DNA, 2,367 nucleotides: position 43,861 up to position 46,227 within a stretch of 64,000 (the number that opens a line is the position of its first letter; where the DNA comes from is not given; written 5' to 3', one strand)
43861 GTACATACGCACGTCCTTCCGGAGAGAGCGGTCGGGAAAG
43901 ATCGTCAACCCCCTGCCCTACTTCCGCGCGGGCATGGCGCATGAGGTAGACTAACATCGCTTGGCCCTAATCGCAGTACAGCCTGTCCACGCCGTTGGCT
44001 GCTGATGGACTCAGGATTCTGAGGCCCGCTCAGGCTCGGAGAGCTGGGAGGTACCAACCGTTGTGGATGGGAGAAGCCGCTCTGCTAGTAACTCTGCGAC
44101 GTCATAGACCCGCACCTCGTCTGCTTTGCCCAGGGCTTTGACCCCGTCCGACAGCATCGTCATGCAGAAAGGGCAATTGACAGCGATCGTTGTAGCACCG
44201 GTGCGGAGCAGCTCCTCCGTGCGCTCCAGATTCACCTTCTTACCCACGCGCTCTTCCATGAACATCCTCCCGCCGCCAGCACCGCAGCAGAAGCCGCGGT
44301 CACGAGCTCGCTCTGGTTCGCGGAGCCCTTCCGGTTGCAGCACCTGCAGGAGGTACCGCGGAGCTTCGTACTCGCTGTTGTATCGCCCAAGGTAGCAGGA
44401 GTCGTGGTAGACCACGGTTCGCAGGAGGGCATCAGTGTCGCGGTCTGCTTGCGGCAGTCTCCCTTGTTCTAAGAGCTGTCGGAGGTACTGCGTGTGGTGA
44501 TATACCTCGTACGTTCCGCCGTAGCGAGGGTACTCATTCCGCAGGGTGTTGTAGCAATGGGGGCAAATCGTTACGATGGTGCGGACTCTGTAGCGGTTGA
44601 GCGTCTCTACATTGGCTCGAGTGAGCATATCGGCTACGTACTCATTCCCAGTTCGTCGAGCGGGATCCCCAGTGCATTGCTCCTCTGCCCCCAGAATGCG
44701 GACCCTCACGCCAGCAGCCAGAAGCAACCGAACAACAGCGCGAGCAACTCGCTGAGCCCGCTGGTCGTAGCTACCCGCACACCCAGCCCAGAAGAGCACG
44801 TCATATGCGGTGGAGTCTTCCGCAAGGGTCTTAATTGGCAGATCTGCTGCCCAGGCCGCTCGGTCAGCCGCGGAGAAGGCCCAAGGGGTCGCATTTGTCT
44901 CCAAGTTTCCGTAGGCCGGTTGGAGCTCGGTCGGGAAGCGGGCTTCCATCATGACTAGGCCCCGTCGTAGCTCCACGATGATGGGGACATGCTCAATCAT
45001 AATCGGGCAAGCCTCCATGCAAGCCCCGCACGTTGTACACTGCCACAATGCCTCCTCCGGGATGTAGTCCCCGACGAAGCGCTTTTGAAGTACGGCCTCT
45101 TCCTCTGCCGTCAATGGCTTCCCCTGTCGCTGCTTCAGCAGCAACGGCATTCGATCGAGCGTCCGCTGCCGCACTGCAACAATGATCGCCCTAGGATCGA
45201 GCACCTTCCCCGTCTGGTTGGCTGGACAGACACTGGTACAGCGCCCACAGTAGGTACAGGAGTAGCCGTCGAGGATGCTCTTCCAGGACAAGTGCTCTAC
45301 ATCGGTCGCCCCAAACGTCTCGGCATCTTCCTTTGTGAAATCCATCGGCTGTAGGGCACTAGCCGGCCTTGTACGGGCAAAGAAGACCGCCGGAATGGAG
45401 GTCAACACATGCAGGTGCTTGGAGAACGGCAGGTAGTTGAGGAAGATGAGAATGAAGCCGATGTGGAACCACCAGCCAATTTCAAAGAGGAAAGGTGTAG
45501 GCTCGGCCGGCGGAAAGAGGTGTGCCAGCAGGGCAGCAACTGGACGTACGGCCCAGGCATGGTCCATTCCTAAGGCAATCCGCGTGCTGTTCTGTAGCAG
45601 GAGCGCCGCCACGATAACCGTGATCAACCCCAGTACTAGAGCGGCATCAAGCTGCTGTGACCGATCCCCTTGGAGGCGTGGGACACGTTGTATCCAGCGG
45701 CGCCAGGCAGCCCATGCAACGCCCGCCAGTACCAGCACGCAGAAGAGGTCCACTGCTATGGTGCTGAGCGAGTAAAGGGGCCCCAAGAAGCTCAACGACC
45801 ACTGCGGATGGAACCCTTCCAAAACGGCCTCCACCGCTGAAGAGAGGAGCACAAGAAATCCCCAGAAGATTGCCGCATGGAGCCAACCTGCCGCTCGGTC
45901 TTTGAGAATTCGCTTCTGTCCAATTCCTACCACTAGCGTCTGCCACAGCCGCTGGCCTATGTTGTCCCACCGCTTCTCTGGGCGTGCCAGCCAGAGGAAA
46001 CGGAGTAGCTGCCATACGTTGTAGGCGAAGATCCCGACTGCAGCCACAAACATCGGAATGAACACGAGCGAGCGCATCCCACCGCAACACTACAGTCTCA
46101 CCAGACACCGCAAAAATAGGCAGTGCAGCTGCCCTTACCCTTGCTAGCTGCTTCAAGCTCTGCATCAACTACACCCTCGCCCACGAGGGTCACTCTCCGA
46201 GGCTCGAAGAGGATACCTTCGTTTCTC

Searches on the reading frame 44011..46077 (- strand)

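Call 3: search_protein_families(library=pfam, proteins=[window:44011-46077:-], max_evalue=0.01)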
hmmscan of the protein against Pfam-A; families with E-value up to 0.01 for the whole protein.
window:44011-46077:- (688 aa): 12 families
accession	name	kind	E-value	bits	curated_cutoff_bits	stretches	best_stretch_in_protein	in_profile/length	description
PF02754.22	CCG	-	1e-32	112.5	20.6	2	555-642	1-84/85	Cysteine-rich domain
PF13187.11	Fer4_9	-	1.5e-09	38.2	27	1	274-358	2-48/52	4Fe-4S dicluster domain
PF13237.11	Fer4_10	-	3.1e-09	37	25.5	1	269-358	4-53/53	4Fe-4S dicluster domain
PF13183.11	Fer4_8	-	3.1e-08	34.5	27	1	273-359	4-66/68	4Fe-4S dicluster domain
PF12838.12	Fer4_7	-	1.7e-06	28.8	27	2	342-358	33-49/52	4Fe-4S dicluster domain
PF00037.32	Fer4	-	2.2e-06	27.6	21.1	1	273-287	7-21/24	4Fe-4S binding domain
PF12797.12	Fer4_2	-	3.8e-06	26.9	24.5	1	345-358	8-21/22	4Fe-4S binding domain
PF13534.11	Fer4_17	-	0.0011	19.9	22.2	0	273-360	1-59/61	4Fe-4S dicluster domain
PF13484.11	Fer4_16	-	0.0012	20.1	30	0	274-359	2-65/66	4Fe-4S double cluster binding domain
PF14697.11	Fer4_21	-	0.0012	19.4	35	0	273-286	40-53/59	4Fe-4S dicluster domain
PF25160.1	LdpA_Fe-S-bd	-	0.0017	18.5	27.6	0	273-288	27-42/49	LdpA Fe-S cluster-binding domain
PF13746.11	Fer4_18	-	0.0043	17.7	27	0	340-362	54-76/114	4Fe-4S dicluster domain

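Call 4: search_protein_families(library=ncbifam, proteins=[window:44011-46077:-], max_evalue=0.01)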
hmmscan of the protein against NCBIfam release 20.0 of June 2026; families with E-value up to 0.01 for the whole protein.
window:44011-46077:- (688 aa): 40 families (the best 25 are shown)
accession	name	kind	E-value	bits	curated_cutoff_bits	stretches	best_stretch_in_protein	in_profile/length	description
NF004898.0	PRK06259.1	equivalog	1.4e-45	155.9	385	1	341-666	182-486/488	fumarate reductase (CoM/CoB) subunit TfrB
NF045670.1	quin_L_LdhH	equivalog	1.9e-33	115.7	800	1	421-665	463-706/706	L-lactate dehydrogenase (quinone) large subunit LdhH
NF008369.0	PRK11168.1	equivalog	6e-22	78.1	278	1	420-643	162-381/401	anaerobic glycerol-3-phosphate dehydrogenase subunit C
NF045663.1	diclust_near_Sec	equivalog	9.7e-18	63.6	530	1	346-644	354-620/759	pyridine nucleotide-disulfide oxidoreductase/dicluster-binding protein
NF045724.1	ferredox_TmcB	equivalog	1.2e-13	50.5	735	1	454-648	213-410/430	electron transfer complex ferredoxin TmcB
NF045711.1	sulf_resp_HmcF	equivalog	8e-11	41.4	750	1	274-644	62-427/457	sulfate respiration complex iron-sulfur protein HmcF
TIGR03379.1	glycerol3P_GlpC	equivalog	5.6e-10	38.5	279.9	1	426-609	163-342/397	anaerobic glycerol-3-phosphate dehydrogenase subunit GlpC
NF045796.1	DsrK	equivalog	3.4e-09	35.8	400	1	505-643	270-417/453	sulfate reduction electron transfer complex DsrMKJOP subunit DsrK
TIGR03288.1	CoB_CoM_SS_B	equivalog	5e-08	32.6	345.15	1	518-645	111-240/290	CoB--CoM heterodisulfide reductase subunit B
NF040829.1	sulfhyd_ShyB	equivalog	7.1e-08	31.8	690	1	264-374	216-333/334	NAD(P)-dependent hydrogenase/sulfhydrogenase 2 subunit beta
NF006076.0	PRK08222.1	equivalog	5.4e-07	29.6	270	0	273-287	74-88/181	hydrogenase 4 subunit H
NF004616.0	PRK05950.1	subfamily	5.7e-07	28.9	228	0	341-376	200-235/238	succinate dehydrogenase iron-sulfur subunit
NF041890.1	hdrC_Methbact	equivalog_domain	5.8e-07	29.3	270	1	260-302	17-58/192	ferredoxin:CoB-CoM heterodisulfide reductase subunit HdrC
TIGR03290.1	CoB_CoM_SS_C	equivalog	9.1e-07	29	160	1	336-372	37-73/144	CoB--CoM heterodisulfide reductase subunit C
NF009226.0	PRK12576.1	equivalog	1.3e-06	28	344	1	272-373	154-236/317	succinate dehydrogenase/fumarate reductase iron-sulfur subunit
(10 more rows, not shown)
